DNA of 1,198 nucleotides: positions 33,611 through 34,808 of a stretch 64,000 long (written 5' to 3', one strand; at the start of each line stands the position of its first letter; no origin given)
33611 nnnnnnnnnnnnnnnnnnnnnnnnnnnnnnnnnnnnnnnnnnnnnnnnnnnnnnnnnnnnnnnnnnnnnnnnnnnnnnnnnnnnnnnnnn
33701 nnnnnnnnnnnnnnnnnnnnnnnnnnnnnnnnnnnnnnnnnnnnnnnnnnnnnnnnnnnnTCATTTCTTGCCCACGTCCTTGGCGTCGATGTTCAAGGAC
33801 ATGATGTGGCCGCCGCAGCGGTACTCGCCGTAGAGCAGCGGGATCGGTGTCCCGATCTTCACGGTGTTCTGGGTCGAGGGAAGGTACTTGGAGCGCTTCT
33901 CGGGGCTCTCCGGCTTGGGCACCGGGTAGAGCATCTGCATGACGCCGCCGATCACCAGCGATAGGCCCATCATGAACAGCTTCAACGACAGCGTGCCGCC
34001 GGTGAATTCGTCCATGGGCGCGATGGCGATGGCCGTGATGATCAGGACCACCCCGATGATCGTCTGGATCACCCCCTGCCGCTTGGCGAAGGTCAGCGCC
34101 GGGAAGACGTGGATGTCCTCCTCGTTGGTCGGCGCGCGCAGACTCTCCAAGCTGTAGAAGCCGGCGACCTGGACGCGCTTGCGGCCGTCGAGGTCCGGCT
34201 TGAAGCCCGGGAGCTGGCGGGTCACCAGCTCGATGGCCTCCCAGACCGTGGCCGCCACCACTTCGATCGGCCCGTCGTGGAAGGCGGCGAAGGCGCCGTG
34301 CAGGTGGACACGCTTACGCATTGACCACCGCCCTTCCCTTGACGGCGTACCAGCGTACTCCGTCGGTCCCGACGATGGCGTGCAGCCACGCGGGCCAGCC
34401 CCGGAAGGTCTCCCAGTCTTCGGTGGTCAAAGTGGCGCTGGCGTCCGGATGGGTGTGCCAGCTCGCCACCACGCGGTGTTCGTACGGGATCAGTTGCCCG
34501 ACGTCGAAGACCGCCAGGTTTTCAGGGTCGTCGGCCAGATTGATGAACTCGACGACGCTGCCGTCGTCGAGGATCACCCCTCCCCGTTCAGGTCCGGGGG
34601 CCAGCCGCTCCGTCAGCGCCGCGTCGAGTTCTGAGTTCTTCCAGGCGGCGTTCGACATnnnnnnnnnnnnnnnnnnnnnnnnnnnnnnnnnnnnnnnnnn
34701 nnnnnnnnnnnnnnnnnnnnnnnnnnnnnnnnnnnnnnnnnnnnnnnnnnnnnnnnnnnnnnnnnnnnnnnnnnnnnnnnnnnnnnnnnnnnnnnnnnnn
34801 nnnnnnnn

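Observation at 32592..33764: HTH-fused calcineurin-like metallophosphoesterase inserted between the gpI-like and gpJ-like tail genes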

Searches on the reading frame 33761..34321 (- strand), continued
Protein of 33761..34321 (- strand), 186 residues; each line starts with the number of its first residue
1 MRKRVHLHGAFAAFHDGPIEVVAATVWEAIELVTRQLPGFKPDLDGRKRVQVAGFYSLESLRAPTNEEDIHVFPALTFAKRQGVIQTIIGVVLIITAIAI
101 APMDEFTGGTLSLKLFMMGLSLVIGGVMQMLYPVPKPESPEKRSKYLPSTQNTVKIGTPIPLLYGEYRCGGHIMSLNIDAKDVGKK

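Call 92: get_annotated_region(hit=H148, flank=6000)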
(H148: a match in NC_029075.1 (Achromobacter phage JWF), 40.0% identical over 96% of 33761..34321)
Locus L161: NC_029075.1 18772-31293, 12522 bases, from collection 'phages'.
description: Achromobacter phage JWF, complete genome.
organism: Achromobacter phage JWF (NCBI taxid 1589748)
taxonomy: Viruses; Duplodnaviria; Heunggongvirae; Uroviricota; Caudoviricetes
host: Achromobacter xylosoxidans; source: sewage; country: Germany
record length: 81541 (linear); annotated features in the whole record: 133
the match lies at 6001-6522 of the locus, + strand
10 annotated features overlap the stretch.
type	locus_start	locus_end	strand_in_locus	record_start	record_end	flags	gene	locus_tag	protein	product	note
CDS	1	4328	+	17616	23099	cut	-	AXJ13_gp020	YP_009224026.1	tail length tape measure protein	similar to membrane hypothetical protein WP_006331993 [Mesorhizobium sp. STM 4661]; conserved domains ...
CDS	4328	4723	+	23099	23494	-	-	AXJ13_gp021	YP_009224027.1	hypothetical protein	similar to hypothetical protein [Burkholderia sp. MSh1] and hypothetical protein WP_006331990 [Mesorhizobium sp. STM ...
CDS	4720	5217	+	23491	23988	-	-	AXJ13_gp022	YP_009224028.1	minor tail protein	similar to hypothetical protein [Burkholderia sp. MSh1] and hypothetical protein WP_006331983 [Mesorhizobium sp. STM ...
CDS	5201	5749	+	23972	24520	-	-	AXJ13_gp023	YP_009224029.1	NlpC/P60 family protein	-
CDS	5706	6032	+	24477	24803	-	-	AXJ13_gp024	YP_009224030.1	tail protein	similar to hypothetical protein WP_006331974[Mesorhizobium sp. STM 4661] and tail assembly protein [Mycobacterium phage ...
CDS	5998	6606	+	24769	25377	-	-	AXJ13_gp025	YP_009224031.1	tail component protein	similar to hypothetical protein [Burkholderia sp. MSh1] and putative Tail assembly protein I [Mesorhizobium sp. STM ...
CDS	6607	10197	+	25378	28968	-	-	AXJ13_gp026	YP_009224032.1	central tail fiber J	similar to hypothetical protein [Burkholderia sp. MSh1] and phage tail protein WP_005640704 [Haemophilus haemolyticus], ...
CDS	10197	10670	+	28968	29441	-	-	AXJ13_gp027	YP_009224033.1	hypothetical protein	similar to hypothetical protein [Burkholderia sp. MSh1] and C-terminus of hypothetical protein WP_019425635 ...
CDS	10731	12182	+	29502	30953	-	-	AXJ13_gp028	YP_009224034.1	Hom_end-associated Hint family protein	similar to hypothetical protein [Burkholderia sp. MSh1]; Phage_T4_gp36[pfam03903], Phage T4 tail fibre, hinge connector ...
CDS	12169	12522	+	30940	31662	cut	-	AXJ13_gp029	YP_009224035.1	hypothetical protein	similar to hypothetical protein [Burkholderia sp. MSh1] WP_031396907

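Call 93: get_annotated_region(hit=H146, flank=6000)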
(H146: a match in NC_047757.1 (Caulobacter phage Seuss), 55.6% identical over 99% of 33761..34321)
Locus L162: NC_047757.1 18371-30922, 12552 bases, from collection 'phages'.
description: Caulobacter phage Seuss, complete genome.
organism: Caulobacter phage Seuss (NCBI taxid 1675601)
taxonomy: Viruses; Duplodnaviria; Heunggongvirae; Uroviricota; Caudoviricetes; Seussvirus; Seussvirus seuss
host: Caulobacter crescentus; source: -; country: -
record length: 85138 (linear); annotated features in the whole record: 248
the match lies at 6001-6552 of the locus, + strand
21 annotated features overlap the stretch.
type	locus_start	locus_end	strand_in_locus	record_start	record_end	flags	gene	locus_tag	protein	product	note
CDS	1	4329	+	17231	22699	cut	-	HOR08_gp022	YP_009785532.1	tail length tape measure protein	-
regulatory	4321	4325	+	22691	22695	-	-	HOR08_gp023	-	ribosome_binding_site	-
CDS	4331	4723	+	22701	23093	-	-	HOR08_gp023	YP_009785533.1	hypothetical protein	-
regulatory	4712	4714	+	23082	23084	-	-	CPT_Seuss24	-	ribosome_binding_site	-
CDS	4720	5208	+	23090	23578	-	-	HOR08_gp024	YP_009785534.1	minor tail protein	-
regulatory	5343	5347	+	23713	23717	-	-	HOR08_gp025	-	ribosome_binding_site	-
CDS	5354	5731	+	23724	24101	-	-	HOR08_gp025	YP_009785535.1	tail assembly protein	-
regulatory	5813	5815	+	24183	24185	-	-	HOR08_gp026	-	ribosome_binding_site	-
CDS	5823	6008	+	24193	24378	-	-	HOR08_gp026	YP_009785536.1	hypothetical protein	-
regulatory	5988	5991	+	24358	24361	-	-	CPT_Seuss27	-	ribosome_binding_site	-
CDS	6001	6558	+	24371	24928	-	-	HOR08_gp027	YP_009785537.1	tail assembly protein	-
regulatory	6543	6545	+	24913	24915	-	-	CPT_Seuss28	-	ribosome_binding_site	-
CDS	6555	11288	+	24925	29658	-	-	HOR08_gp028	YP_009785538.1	central tail fiber J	-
regulatory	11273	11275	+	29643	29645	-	-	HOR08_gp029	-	ribosome_binding_site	-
CDS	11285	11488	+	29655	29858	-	-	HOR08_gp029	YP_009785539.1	hypothetical protein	-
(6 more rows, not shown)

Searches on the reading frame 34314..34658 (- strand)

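Call 5: search_protein_families(library=pfam, proteins=[window:34314-34658:-], max_evalue=0.01)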
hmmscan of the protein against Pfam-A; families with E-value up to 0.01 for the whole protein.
window:34314-34658:- (114 aa): 1 family
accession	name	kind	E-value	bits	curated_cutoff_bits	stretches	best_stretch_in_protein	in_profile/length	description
PF14464.11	Prok-JAB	-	0.00024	21.4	25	1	23-103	18-111/114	Prokaryotic homologs of the JAB domain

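Call 6: search_protein_families(library=phrogs, proteins=[window:34314-34658:-], max_evalue=0.001)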
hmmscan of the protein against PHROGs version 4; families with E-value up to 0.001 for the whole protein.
window:34314-34658:- (114 aa): 1 family
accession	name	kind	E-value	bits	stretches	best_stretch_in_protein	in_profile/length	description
phrog_5556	-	tail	3.4e-05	24.7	1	21-110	36-132/148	tail protein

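Call 8: search_protein_families(library=ncbifam, proteins=[window:34314-34658:-], max_evalue=0.01)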
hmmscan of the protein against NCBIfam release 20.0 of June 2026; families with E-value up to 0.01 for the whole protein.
window:34314-34658:- (114 aa): 0 families
